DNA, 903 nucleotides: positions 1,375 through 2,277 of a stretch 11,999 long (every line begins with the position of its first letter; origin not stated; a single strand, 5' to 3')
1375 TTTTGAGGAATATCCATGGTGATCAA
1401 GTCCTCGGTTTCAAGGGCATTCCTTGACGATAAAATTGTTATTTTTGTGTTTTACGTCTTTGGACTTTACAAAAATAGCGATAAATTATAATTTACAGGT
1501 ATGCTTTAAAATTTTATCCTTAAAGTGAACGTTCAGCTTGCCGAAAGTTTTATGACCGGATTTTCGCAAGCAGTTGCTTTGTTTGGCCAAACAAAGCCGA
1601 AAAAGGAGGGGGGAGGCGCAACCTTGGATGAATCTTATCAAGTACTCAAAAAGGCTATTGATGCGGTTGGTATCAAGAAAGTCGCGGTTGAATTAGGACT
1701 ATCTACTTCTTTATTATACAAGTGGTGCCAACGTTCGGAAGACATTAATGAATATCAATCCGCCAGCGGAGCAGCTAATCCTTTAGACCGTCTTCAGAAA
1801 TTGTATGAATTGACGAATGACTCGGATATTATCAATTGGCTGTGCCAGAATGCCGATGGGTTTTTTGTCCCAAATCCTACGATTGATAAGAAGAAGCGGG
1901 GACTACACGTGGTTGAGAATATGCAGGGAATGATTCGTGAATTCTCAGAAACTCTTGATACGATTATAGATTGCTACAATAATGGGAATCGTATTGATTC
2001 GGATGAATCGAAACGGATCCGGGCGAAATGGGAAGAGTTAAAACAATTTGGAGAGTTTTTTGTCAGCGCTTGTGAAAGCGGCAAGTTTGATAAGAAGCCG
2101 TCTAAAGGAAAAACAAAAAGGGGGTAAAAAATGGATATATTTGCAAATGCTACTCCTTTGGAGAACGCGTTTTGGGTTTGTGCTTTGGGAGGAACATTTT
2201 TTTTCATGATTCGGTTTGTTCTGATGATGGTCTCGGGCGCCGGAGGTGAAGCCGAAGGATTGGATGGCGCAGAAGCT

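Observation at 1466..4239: Flotillin-NfeD pair is led by a phage CII-like HTH gene; the three-gene cassette resembles P4 cII-beta-gop and may be an anti-phage/abortive-infection module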

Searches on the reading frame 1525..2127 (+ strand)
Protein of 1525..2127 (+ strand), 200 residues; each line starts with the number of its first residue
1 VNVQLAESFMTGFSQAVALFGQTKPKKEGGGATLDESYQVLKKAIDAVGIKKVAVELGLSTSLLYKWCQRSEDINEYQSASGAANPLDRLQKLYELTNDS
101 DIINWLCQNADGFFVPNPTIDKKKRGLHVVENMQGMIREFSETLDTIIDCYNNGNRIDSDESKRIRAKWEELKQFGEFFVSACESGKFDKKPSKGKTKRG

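Call 3: search_protein_families(library=pfam, proteins=[window:1525-2127:+], max_evalue=1)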
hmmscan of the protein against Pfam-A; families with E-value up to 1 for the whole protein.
window:1525-2127:+ (200 aa): 6 families
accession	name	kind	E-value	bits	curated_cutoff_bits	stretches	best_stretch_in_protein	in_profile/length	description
PF06892.16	Phage_CP76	-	4.7e-05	23.7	26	1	49-171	17-131/146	Phage regulatory protein CII (CP76)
PF01527.26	HTH_Tnp_1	-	0.018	15.7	24.1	1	49-89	25-63/75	Transposase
PF13518.12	HTH_28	-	0.021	15.4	25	1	39-70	4-35/52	Helix-turn-helix domain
PF07022.19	Phage_CI_repr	-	0.082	13.7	22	1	40-71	2-36/65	Bacteriophage CI repressor helix-turn-helix domain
PF13022.12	HTH_Tnp_1_2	-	0.11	13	27.9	1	47-79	26-57/122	Helix-turn-helix of insertion element transposase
PF13384.12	HTH_23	-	0.22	11.8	24.6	1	39-70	9-40/50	Homeodomain-like domain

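Call 4: search_protein_families(library=padloc, proteins=[window:1525-2127:+], max_evalue=1)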
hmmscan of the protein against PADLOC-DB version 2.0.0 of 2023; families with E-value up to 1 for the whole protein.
window:1525-2127:+ (200 aa): 0 families
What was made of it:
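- On Rst_gop_beta_cll (P4 gop-beta-cII): No hit (calls 3, 4).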

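Call 5: search_protein_families(library=ncbifam, proteins=[window:1525-2127:+], max_evalue=1)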
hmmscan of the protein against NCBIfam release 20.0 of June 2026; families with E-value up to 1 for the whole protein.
window:1525-2127:+ (200 aa): 3 families
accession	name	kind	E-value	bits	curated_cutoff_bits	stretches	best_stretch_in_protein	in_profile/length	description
NF041471.1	phage_reg_YmfL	equivalog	0.0014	18.3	90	1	85-171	43-127/143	YmfL family putative regulatory protein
NF047595.1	IS66_ISRel24_TnpA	equivalog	0.049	14.3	74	1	48-75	22-47/113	IS66-like element accessory protein TnpA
NF033516.0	transpos_IS3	equivalog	0.071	12.3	160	1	48-121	15-87/369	IS3 family transposase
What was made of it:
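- Checked: Gene 2 has no Pfam/NCBIfam hit at E<=1 (calls 3, 5).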

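Call 6: search_protein_families(library=phrogs, proteins=[window:1525-2127:+], max_evalue=1)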
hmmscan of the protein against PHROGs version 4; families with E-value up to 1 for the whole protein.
window:1525-2127:+ (200 aa): 7 families
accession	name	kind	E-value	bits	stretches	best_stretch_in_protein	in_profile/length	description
phrog_101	-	transcription regulation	2.7e-09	38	1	34-170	20-145/203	CII-like transcriptional activator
phrog_4601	-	unknown function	0.00026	22.3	1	61-104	25-68/85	-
phrog_157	-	integration and excision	0.012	15.6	1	33-74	201-242/580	transposase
phrog_24579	-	head and packaging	0.014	16.4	1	48-80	32-64/126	terminase small subunit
phrog_35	-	transcription regulation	0.11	13.6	1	41-68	78-107/181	transcriptional repressor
phrog_14046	-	unknown function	0.2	13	1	124-174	11-55/70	-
phrog_4494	-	unknown function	0.21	13.1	1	39-103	10-76/109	-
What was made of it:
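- Gene 1 has a phage-type regulator fold (calls 3, 6).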

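Call 7: find_encoding_contigs(protein=window:1525-2127:+, flank=10000, max_places=10)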
Protein window:1525-2127:+ (200 aa): 1 contig read that carries it; 1 place shown.
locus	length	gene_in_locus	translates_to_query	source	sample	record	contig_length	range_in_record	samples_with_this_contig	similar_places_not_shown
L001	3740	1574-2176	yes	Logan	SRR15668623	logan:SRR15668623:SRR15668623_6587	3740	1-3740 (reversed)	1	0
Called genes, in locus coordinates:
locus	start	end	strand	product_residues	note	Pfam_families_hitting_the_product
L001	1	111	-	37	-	?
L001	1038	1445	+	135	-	PF00293:NUDIX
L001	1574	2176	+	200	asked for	-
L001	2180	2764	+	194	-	-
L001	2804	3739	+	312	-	?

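Call 10: find_homologous_proteins(query=window:1525-2127:+)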
Query window:1525-2127:+ (200 aa): 39 proteins with E <= 0.001 among 162 candidates.
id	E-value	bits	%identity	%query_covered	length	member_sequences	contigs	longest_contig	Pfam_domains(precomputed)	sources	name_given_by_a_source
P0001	9.7e-124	428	100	96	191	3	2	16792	-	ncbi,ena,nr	ncbi:MAG: hypothetical protein K8S27_13610 [Candidatus Omnitrophica bacterium]|nr:hypothetical prote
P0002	5.7e-84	299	79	82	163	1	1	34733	PF06892.17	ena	-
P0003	9.9e-51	190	54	79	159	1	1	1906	-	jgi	-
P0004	2.7e-50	189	55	79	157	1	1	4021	PF06892.17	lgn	-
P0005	9.7e-50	187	55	80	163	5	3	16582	PF06892.17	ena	-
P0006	1.1e-49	187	54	83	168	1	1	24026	-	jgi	jgi:hypothetical protein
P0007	2.0e-49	186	56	79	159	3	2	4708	PF06892.17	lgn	-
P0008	2.4e-49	186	55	86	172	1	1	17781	-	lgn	-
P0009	1.2e-48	184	55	79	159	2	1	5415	PF06892.17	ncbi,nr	ncbi:MAG: hypothetical protein K8I00_09100 [Candidatus Omnitrophica bacterium]|nr:hypothetical prote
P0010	1.4e-47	180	55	78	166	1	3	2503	PF06892.17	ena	-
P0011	2.2e-47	179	53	79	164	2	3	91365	-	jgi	-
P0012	2.8e-47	179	55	79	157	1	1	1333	-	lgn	-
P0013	4.9e-46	175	54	78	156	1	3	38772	-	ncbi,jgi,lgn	jgi:hypothetical protein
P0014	2.2e-45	173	53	79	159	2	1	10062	PF06892.17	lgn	-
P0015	3.7e-45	172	53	78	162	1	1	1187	PF06892.17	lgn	-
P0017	7.9e-44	168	53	79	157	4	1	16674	PF06892.17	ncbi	-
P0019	9.2e-39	151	47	76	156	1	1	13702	PF06892.17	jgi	jgi:hypothetical protein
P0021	7.6e-37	145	46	79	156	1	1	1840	PF06892.17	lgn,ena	-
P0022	1.3e-35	141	54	59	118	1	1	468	PF06892.17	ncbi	-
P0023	7.7e-35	138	43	78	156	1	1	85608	PF06892.17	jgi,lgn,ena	-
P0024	1.1e-34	138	43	80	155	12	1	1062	PF06892.17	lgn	-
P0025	4.8e-34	136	51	77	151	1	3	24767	PF06892.17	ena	-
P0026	4.0e-30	123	42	80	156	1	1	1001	PF06892.17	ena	-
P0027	9.5e-29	119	43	77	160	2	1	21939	PF06892.17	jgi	jgi:hypothetical protein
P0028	7.6e-28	116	41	77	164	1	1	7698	PF06892.17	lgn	-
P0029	1.8e-27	114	41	77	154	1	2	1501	PF06892.17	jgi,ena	-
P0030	3.3e-27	114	39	77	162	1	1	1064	PF06892.17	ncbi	-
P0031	3.4e-27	114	40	79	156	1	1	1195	PF06892.17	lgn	-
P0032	5.6e-26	110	39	81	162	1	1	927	PF06892.17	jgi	jgi:hypothetical protein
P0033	9.9e-26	109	37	82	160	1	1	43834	PF06892.17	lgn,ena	-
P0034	1.4e-25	108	38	79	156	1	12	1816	PF06892.17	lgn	-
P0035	1.9e-25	108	39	77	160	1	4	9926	PF06892.17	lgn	-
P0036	2.5e-25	107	38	82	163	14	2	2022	PF06892.17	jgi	jgi:hypothetical protein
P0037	3.1e-25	107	38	79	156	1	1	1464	PF06892.17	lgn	-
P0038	7.0e-25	106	37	77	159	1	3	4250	PF06892.17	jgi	jgi:hypothetical protein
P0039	1.7e-24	105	39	82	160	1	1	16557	PF06892.17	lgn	-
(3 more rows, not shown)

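Call 14: find_related_loci(query=A1, collection=genome_contigs, flank=8000)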
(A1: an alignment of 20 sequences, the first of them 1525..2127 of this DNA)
Query A1 (200 aa) in genome_contigs; peptide patterns used: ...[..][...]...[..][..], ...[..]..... (x = any residue, [..] = any of these).
600 stretches matched a pattern (row limit reached: there are more); 589 encode a relative of the query (tblastn E <= 1e-3); the best 80 are kept; 80 distinct loci.
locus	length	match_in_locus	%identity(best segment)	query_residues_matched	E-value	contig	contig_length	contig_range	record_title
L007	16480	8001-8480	55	32-191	8e-55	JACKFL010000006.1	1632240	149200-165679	MAG: Candidatus Omnitrophota bacterium isolate HK-STAS-OMNI-4 HK-STAS-OMNI-4_6, whole genome shotgun sequence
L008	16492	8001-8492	51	26-194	6e-50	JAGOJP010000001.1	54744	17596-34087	MAG: Candidatus Omnitrophota bacterium isolate Go_SlDig_bin_317 Go_SlDig_1453_length_54744_cov_4.696486, whole genome sh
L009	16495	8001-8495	49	20-190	6e-50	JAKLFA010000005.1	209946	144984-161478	MAG: Candidatus Omnitrophota bacterium isolate RA.bin146 RA.bin146_5, whole genome shotgun sequence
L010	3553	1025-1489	53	32-188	7e-50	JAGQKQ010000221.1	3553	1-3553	MAG: Candidatus Omnitrophota bacterium isolate HKST-UBA08 NODE_221_length_3553_cov_3.428654, whole genome shotgun sequen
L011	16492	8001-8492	51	26-194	2e-49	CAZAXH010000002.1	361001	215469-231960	MAG TPA_asm: uncultured Planctomycetales bacterium isolate binchicken_co117_398 genome assembly, contig: NODE_11_length_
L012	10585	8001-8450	48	36-190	3e-45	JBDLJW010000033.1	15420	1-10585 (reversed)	MAG: Verrucomicrobiota bacterium isolate MAG112 MAG112_33, whole genome shotgun sequence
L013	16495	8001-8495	45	23-191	4e-45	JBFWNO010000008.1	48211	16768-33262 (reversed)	MAG: Planctomycetota bacterium isolate CA_2019_TPBF_114 NODE_4736_length_48211_cov_4.418975_TPBF, whole genome shotgun s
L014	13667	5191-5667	48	29-191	5e-45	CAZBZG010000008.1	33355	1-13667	MAG TPA_asm: uncultured Planctomycetaceae bacterium isolate SRP141376_co4_199 genome assembly, contig: NODE_2361_length_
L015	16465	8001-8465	46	36-195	9e-45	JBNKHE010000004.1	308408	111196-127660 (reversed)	MAG: Pontiella sp. isolate E1E2.bin.11.permissive NODE_4_length_308408_cov_8.652403, whole genome shotgun sequence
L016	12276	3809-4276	48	29-189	2e-44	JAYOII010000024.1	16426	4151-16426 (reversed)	MAG: Opitutia bacterium isolate 139549_S151_metabat_bins_2.tsv.021 NODE_2936_length_16426_cov_4.359050, whole genome sho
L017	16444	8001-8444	48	36-188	2e-44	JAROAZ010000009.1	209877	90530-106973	Pontiellaceae bacterium B12227 scaffold_9_length=209878, whole genome shotgun sequence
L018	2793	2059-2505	49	37-190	2e-43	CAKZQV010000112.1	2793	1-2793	MAG TPA_asm: uncultured Verrucomicrobia bacterium isolate SRR4030105_bin.74_CONCOCT_v1.1_MAG genome assembly, contig: ER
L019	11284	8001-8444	47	36-188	2e-43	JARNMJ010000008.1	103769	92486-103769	Pontiellaceae bacterium B12219 scaffold_8_length=103770, whole genome shotgun sequence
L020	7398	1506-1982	45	28-191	2e-43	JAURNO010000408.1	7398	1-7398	MAG: Verrucomicrobiota bacterium isolate SFB_Poly_Co_100 k141_3720917, whole genome shotgun sequence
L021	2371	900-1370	45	28-190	4e-43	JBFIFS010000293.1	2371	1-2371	MAG: Kiritimatiellia bacterium isolate Mix_sand11.2021.09.G.36 k141_548994_length_2371_cov_10.7955, whole genome shotgun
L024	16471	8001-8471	46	32-189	4e-43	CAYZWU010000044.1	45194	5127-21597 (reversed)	MAG TPA_asm: uncultured Phycisphaerales bacterium isolate binchicken_co147_420 genome assembly, contig: NODE_2745_length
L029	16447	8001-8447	48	37-190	1e-42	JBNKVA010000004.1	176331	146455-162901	MAG: Pontiella sp. isolate A1A2.bin.3.orig k141_1497429, whole genome shotgun sequence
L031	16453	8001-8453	46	37-192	3e-42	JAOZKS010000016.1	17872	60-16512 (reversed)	MAG: Pontiella sp. isolate GMC10.concoct.147 NODE_1813_length_17872_cov_7.122692, whole genome shotgun sequence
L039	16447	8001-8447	46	37-190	2e-41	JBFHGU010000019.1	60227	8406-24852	MAG: Pontiella sp. isolate Mix_sand07.2021.05.G.163 k141_979964_length_60227_cov_14.5022, whole genome shotgun sequence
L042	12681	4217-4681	45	33-190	2e-40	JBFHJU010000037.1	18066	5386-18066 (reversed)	MAG: Tichowtungia sp. isolate Mix_sand07.2021.05.G.71 k141_144121_length_18066_cov_12.9839, whole genome shotgun sequenc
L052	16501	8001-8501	41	31-200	7e-39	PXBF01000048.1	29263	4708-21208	MAG: PVC group bacterium isolate T3Sed10_236R1 T3-Sed10-C2261, whole genome shotgun sequence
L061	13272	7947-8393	48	37-190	3e-44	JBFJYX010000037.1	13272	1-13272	MAG: Pontiella sp. isolate Mix_sand19.2022.05.G.99 k141_3355550_length_13272_cov_9.2569, whole genome shotgun sequence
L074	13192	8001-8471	40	31-194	8e-36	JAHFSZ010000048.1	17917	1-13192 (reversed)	MAG: Verrucomicrobia bacterium isolate nzgw609 NODE_961_length_17918_cov_5.832387, whole genome shotgun sequence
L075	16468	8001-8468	40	36-199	8e-36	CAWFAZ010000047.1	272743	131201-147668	MAG: uncultured Verrucomicrobiae bacterium isolate MFD01112.bin.2.19 genome assembly, contig: contig_3633, whole genome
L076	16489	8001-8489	41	23-190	8e-36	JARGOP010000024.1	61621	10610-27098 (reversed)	MAG: Verrucomicrobiales bacterium isolate bin_em_oilr2.020 NODE_386_length_61621_cov_32.645080, whole genome shotgun seq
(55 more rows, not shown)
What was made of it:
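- At least 589 species hits in the genome collection (call 14).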

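Call 20: find_encoding_contigs(protein=P0002, flank=10000, max_places=3)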
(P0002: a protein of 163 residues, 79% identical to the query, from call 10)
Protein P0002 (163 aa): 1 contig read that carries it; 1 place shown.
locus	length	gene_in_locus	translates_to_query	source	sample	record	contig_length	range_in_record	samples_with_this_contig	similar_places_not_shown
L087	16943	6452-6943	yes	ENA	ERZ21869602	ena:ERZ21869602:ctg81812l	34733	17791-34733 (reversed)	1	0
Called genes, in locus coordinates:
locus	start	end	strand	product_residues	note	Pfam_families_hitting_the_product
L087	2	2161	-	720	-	?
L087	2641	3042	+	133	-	PF00072:Response_reg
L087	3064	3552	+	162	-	PF00293:NUDIX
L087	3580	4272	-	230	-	-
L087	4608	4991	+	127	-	PF04126:Cyclophil_like, PF18050:Cyclophil_like2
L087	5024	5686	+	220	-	PF03483:B3_4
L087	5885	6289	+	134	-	PF00293:NUDIX, PF14815:NUDIX_4 (weak)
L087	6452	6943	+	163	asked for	PF06892:Phage_CP76 (weak)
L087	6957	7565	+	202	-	-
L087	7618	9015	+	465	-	PF01145:Band_7, PF15975:Flot (weak)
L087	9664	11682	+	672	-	-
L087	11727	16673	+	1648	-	-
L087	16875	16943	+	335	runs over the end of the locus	-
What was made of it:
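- On Bacterial flotillin (SPFH2; FloT/YqiK): The orthologue in L087 has a weak PF15975 Flot hit (call 20).
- The gene order is conserved in a near relative (call 20).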

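Call 21: find_encoding_contigs(protein=P0011, flank=8000, max_places=3)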
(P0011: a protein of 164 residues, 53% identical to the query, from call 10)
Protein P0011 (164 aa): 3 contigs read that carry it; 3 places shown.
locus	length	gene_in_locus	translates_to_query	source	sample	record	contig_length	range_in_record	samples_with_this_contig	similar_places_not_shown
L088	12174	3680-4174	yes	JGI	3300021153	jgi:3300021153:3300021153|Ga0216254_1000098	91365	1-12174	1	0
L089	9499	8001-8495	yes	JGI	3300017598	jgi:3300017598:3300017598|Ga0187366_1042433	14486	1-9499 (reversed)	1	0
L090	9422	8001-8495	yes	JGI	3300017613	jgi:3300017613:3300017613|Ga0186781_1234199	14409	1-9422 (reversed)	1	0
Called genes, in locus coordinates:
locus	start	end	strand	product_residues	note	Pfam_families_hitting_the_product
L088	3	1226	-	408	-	?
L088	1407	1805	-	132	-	PF01894:YjbQ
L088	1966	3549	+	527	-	PF02689:Herpes_Helicase (faint), PF05970:PIF1, PF13604:AAA_30, PF01443:Viral_helicase1 (faint), PF13245:AAA_19, PF13538:UvrD_C_2 (faint)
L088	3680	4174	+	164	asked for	-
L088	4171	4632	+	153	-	PF01957:NfeD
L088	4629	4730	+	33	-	-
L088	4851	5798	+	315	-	PF01145:Band_7, PF16200:Band_7_C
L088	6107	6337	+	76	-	-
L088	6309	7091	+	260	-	PF01209:Ubie_methyltran, PF02353:CMAS (weak), PF13489:Methyltransf_23, PF03848:TehB (weak), PF13847:Methyltransf_31, PF08241:Methyltransf_11, PF08242:Methyltransf_12, PF13649:Methyltransf_25, +1 more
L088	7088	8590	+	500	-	PF13489:Methyltransf_23 (weak), PF08242:Methyltransf_12 (faint), PF13649:Methyltransf_25 (weak), PF13847:Methyltransf_31 (weak), PF00535:Glycos_transf_2, PF13641:Glyco_tranf_2_3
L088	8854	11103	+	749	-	-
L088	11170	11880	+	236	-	PF00175:NAD_binding_1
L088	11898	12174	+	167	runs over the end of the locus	PF02915:Rubrerythrin, PF21349:RUBY_RBDX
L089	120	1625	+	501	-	PF02463:SMC_N (weak), PF13175:AAA_15, PF13304:AAA_21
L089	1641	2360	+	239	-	-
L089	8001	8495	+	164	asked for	-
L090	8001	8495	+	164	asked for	-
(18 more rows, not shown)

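Call 22: find_encoding_contigs(protein=P0023, flank=8000, max_places=3)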
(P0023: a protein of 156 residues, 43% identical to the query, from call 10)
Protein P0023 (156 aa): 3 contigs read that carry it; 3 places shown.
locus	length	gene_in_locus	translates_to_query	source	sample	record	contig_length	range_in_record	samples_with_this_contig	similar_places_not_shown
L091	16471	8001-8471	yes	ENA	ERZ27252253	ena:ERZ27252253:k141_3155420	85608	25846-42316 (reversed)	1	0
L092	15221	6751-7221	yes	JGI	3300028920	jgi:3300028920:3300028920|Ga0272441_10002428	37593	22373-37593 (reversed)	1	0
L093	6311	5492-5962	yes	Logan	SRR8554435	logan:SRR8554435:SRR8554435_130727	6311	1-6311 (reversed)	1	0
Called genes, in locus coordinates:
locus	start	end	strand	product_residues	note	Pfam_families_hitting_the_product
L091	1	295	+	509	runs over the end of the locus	PF13365:Trypsin_2 (faint), PF17815:PDZ_3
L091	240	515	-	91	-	-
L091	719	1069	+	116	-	PF07883:Cupin_2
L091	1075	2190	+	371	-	PF00465:Fe-ADH, PF13685:Fe-ADH_2 (weak), PF25137:ADH_Fe_C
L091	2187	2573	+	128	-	PF01894:YjbQ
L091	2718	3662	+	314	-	PF00574:CLP_protease (faint), PF01972:SDH_protease (weak), PF25145:NfeD1b_N, PF01343:Peptidase_S49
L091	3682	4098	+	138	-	PF03652:RuvX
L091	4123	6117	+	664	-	PF02743:dCache_1, PF00672:HAMP, PF00512:HisKA, PF02518:HATPase_c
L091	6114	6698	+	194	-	PF04011:LemA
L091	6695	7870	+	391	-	PF01676:Metalloenzyme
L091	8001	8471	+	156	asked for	PF06892:Phage_CP76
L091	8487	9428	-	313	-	PF00132:Hexapep (faint), PF25087:GMPPB_C (faint)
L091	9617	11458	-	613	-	PF00561:Abhydrolase_1, PF07021:MetW, PF13489:Methyltransf_23, PF08241:Methyltransf_11, PF08242:Methyltransf_12 (weak), PF13649:Methyltransf_25 (weak), PF13847:Methyltransf_31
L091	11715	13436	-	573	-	-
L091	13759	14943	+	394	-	PF01306:LacY_symp, PF03825:Nuc_H_symport, PF07690:MFS_1, PF12832:MFS_1_like, PF07690:MFS_1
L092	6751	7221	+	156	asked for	PF06892:Phage_CP76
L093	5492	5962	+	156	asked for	PF06892:Phage_CP76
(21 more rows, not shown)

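Call 23: find_encoding_contigs(protein=P0033, flank=8000, max_places=3)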
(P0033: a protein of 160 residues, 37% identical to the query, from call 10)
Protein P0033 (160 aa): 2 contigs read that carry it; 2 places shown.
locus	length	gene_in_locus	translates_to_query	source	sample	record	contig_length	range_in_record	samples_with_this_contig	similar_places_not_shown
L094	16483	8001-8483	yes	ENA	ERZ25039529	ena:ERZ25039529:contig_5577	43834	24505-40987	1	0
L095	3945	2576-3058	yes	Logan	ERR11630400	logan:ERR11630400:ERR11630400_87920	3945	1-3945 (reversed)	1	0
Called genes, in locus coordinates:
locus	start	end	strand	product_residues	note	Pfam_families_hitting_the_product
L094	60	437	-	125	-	PF00072:Response_reg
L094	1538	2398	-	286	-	PF08323:Glyco_transf_5, PF00534:Glycos_transf_1, PF13692:Glyco_trans_1_4 (weak)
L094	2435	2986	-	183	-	PF08323:Glyco_transf_5, PF13439:Glyco_transf_4 (faint), PF13579:Glyco_trans_4_4 (weak)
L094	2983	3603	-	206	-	PF00587:tRNA-synt_2b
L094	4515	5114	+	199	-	PF03473:MOSC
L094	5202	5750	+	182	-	PF00694:Aconitase_C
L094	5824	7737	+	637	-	PF02838:Glyco_hydro_20b, PF00728:Glyco_hydro_20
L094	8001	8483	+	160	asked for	PF06892:Phage_CP76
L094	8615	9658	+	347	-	-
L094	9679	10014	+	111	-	-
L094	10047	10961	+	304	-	PF10091:Glycoamylase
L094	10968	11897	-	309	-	PF00890:FAD_binding_2 (faint), PF01134:GIDA (faint), PF01266:DAO (faint), PF07992:Pyr_redox_2, PF13738:Pyr_redox_3, PF00070:Pyr_redox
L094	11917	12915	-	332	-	PF01370:Epimerase, PF04321:RmlD_sub_bind (faint), PF16363:GDP_Man_Dehyd (faint)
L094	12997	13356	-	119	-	-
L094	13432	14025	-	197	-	PF17957:Big_7 (weak)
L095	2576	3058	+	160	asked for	PF06892:Phage_CP76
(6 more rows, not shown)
